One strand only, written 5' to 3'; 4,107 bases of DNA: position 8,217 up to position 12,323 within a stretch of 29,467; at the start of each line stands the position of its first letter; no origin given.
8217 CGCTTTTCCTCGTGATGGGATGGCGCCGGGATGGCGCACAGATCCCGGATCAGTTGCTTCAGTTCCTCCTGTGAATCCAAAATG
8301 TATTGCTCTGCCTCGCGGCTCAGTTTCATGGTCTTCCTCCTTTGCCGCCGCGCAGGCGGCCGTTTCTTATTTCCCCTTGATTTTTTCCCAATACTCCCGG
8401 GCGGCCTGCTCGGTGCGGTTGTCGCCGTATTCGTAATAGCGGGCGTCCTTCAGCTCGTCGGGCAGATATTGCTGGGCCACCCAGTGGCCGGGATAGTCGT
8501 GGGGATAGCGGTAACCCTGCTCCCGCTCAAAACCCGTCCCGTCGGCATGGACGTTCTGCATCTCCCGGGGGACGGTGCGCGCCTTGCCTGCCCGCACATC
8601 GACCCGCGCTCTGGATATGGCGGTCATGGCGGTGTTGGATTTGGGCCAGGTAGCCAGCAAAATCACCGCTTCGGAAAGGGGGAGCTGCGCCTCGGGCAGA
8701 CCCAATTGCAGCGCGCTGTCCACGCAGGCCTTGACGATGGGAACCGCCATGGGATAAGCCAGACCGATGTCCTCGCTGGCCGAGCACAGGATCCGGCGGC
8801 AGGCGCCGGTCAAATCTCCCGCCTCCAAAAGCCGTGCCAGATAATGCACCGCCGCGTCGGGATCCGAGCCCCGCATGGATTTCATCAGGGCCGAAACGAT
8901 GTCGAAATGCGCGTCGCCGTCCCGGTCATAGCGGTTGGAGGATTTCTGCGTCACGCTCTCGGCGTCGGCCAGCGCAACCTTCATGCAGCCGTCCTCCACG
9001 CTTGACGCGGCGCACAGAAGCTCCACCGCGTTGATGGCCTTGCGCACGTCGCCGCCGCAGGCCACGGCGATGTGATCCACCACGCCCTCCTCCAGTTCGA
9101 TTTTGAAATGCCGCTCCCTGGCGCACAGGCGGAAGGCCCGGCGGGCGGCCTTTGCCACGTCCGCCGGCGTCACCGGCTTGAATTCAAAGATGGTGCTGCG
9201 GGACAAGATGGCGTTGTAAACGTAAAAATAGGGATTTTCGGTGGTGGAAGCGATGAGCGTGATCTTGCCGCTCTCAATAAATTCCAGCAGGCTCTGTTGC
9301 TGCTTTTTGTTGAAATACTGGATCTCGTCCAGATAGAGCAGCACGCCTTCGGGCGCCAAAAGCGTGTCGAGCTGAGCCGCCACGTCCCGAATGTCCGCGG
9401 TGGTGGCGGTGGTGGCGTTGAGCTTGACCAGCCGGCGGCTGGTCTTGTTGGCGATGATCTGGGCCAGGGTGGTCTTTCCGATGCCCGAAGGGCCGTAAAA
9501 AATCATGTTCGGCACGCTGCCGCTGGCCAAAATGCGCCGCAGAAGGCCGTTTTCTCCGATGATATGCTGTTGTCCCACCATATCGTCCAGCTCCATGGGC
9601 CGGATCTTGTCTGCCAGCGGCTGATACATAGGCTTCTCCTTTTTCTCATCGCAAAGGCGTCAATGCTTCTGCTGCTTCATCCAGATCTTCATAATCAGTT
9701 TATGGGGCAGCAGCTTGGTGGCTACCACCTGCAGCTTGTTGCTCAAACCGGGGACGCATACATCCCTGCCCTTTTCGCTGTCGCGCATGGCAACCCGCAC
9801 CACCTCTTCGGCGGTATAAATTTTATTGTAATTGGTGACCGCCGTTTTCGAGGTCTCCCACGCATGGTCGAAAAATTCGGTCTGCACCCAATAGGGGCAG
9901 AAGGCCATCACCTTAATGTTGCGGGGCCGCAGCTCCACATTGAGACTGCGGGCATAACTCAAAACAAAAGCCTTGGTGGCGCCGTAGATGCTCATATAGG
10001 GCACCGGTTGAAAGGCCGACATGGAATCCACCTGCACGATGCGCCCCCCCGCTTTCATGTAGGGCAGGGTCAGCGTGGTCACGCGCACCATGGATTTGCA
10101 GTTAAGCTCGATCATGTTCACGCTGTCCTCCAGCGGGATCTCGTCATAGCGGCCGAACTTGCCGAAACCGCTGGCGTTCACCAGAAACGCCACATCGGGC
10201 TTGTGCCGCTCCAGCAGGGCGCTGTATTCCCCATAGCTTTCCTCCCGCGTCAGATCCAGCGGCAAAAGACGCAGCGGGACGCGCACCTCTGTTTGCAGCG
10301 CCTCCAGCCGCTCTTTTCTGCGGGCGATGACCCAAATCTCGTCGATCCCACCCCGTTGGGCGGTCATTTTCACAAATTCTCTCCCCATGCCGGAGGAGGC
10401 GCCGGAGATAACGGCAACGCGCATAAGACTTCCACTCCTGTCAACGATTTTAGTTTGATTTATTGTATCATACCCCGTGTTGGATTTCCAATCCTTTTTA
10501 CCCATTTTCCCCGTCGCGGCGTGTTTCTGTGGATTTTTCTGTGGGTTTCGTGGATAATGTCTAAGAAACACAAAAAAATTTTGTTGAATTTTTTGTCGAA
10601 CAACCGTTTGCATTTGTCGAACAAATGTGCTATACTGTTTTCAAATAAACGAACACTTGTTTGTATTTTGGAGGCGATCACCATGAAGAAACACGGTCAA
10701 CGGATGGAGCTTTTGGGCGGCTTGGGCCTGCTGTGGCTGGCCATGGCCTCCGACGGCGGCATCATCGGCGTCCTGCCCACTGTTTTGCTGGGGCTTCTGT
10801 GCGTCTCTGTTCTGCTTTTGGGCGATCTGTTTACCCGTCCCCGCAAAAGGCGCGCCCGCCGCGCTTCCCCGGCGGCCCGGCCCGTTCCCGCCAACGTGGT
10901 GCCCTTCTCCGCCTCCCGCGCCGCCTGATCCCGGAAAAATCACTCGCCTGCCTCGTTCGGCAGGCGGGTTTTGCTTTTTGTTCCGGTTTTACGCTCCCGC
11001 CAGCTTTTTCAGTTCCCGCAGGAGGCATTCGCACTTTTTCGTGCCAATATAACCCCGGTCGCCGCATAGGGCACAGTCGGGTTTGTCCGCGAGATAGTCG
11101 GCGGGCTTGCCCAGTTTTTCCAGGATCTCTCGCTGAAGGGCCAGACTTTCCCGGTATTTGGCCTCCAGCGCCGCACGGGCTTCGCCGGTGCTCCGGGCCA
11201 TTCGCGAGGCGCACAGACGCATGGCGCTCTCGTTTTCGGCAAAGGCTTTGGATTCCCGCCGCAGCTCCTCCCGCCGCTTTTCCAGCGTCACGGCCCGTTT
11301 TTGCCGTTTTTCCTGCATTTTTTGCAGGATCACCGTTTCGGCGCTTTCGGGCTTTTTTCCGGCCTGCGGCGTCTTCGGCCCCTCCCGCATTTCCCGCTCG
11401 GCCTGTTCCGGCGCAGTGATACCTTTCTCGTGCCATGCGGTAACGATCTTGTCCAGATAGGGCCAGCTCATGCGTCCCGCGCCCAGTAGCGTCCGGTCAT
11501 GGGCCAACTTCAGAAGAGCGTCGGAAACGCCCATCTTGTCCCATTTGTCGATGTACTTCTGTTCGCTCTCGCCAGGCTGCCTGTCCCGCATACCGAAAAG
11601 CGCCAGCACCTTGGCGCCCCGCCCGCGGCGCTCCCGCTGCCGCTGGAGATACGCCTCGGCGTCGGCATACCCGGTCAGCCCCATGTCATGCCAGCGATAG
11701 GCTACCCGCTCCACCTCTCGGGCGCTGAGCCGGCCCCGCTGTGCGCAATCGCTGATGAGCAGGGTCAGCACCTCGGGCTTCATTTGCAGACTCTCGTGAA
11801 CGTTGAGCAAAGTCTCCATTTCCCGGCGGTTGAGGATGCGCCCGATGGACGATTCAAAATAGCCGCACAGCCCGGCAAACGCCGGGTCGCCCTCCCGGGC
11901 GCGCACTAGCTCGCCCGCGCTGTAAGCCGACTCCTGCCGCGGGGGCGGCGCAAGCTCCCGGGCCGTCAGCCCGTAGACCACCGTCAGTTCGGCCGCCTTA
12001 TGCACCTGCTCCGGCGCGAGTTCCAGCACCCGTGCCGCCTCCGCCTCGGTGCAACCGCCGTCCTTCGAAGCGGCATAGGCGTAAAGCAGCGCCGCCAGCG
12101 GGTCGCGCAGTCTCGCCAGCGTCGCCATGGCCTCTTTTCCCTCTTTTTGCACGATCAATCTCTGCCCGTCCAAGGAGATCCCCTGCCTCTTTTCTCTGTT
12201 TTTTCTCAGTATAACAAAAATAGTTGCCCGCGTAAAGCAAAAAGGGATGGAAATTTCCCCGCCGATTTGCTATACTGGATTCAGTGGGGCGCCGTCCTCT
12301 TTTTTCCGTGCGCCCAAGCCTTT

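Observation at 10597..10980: Candidate SOS-inducible membrane micro-protein (possible new damage-checkpoint/cell-division inhibitor)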

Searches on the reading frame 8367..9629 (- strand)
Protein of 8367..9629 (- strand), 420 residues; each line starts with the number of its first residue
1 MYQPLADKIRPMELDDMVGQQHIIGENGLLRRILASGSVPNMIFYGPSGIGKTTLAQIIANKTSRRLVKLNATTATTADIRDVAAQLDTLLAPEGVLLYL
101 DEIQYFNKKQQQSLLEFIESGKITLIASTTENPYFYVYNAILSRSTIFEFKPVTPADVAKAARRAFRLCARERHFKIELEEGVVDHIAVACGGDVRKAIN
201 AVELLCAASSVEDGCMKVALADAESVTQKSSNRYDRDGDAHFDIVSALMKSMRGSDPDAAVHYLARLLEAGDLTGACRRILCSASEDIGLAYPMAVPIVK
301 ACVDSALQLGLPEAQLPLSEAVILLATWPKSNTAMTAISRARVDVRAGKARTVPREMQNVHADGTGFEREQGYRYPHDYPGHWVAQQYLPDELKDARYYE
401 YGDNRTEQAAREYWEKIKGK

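Call 9: search_protein_families(library=pfam, proteins=[window:8367-9629:-], max_evalue=0.1)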
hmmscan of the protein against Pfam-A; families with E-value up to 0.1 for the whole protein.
window:8367-9629:- (420 aa): 32 families (the best 25 are shown)
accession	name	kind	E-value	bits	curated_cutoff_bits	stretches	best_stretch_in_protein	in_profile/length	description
PF12002.13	MgsA_C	-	2.3e-59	200.5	27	1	254-418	1-167/167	MgsA AAA+ ATPase C terminal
PF16193.11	AAA_assoc_2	-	2.8e-23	82.4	34.3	1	176-253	4-81/81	AAA C-terminal domain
PF00004.35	AAA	-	3.3e-12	47.4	21.2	1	42-147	1-125/131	ATPase family associated with various cellular activities (AAA)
PF05496.18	RuvB_N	-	5.8e-11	42.8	27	1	9-127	1-117/159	Holliday junction DNA helicase RuvB P-loop domain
PF14532.12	Sigma54_activ_2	-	6.5e-07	30.1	25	1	41-130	23-108/138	Sigma-54 interaction domain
PF01078.27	Mg_chelatase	-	1.3e-06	28.4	20.3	1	91-133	104-145/207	Magnesium chelatase, subunit ChlI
PF07728.20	AAA_5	-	2.1e-06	28.2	22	1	41-131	1-103/139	AAA domain (dynein-related subfamily)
PF13173.12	AAA_14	-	3.2e-06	27.6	27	1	42-125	5-93/129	AAA domain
PF00158.32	Sigma54_activat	-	4.4e-06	26.9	20.2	1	94-131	93-130/168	Sigma-54 interaction domain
PF13401.12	AAA_22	-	7.4e-05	23.5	27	1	42-88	8-55/130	AAA domain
PF13191.12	AAA_16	-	0.00012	23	32.6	1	35-66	20-51/167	AAA ATPase domain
PF25361.1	AAA_lid_RFC1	-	0.0022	17.9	34.9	1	169-204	12-44/59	RFC1-like, AAA+ ATPase lid domain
PF07724.20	AAA_2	-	0.0031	18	27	1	41-124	5-105/166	AAA domain (Cdc48 subfamily)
PF13177.12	DNA_pol3_delta2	-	0.004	17.6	27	0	100-153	107-160/161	DNA polymerase III, delta subunit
PF05729.18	NACHT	-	0.004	17.4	26.7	1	42-65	3-26/167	NACHT domain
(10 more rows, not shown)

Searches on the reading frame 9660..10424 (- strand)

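Call 9: search_protein_families(library=pfam, proteins=[window:9660-10424:-], max_evalue=0.1)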
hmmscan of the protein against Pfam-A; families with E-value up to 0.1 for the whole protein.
window:9660-10424:- (254 aa): 5 families
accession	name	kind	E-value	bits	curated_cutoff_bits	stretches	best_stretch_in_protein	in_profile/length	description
PF00106.31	adh_short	-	2.4e-35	122.2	26.6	1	2-190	1-192/195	short chain dehydrogenase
PF13561.12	adh_short_C2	-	3.4e-28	99.3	27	1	8-198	1-194/236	Enoyl-(Acyl carrier protein) reductase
PF08659.16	KR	-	0.00023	21.6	22.6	1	5-159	4-161/180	KR domain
PF01370.27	Epimerase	-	0.0028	17.5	20.9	1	5-161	2-156/240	NAD dependent epimerase/dehydratase family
PF03435.24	Sacchrp_dh_NADP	-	0.012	16.3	25.1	1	8-86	5-77/129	Saccharopine dehydrogenase NADP binding domain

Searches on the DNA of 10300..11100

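Call 94: search_rna_families(source=window, start=10300, end=11100, threshold=evalue, max_evalue=1)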
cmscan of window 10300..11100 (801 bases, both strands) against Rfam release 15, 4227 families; matches with E-value up to 1: 0.
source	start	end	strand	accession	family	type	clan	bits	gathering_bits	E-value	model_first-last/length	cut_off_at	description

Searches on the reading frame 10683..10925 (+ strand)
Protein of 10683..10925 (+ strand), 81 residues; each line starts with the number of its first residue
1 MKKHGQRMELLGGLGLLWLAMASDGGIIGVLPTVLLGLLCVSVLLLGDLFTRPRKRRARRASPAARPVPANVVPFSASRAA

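Call 9: search_protein_families(library=pfam, proteins=[window:10683-10925:+], max_evalue=0.1)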
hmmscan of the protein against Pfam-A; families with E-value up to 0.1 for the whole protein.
window:10683-10925:+ (81 aa): 1 family
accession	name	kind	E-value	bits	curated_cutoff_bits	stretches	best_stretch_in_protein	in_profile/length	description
PF07584.16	BatA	-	0.095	13.6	25.9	1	32-61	7-34/77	Aerotolerance regulator N-terminal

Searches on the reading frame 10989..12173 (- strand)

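Call 9: search_protein_families(library=pfam, proteins=[window:10989-12173:-], max_evalue=0.1)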
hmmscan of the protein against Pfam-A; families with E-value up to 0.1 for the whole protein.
window:10989-12173:- (394 aa): 1 family
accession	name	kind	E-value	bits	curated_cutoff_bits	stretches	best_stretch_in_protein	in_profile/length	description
PF07261.16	DnaB_2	-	3.7e-26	91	22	2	106-175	4-73/74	Replication initiation and membrane attachment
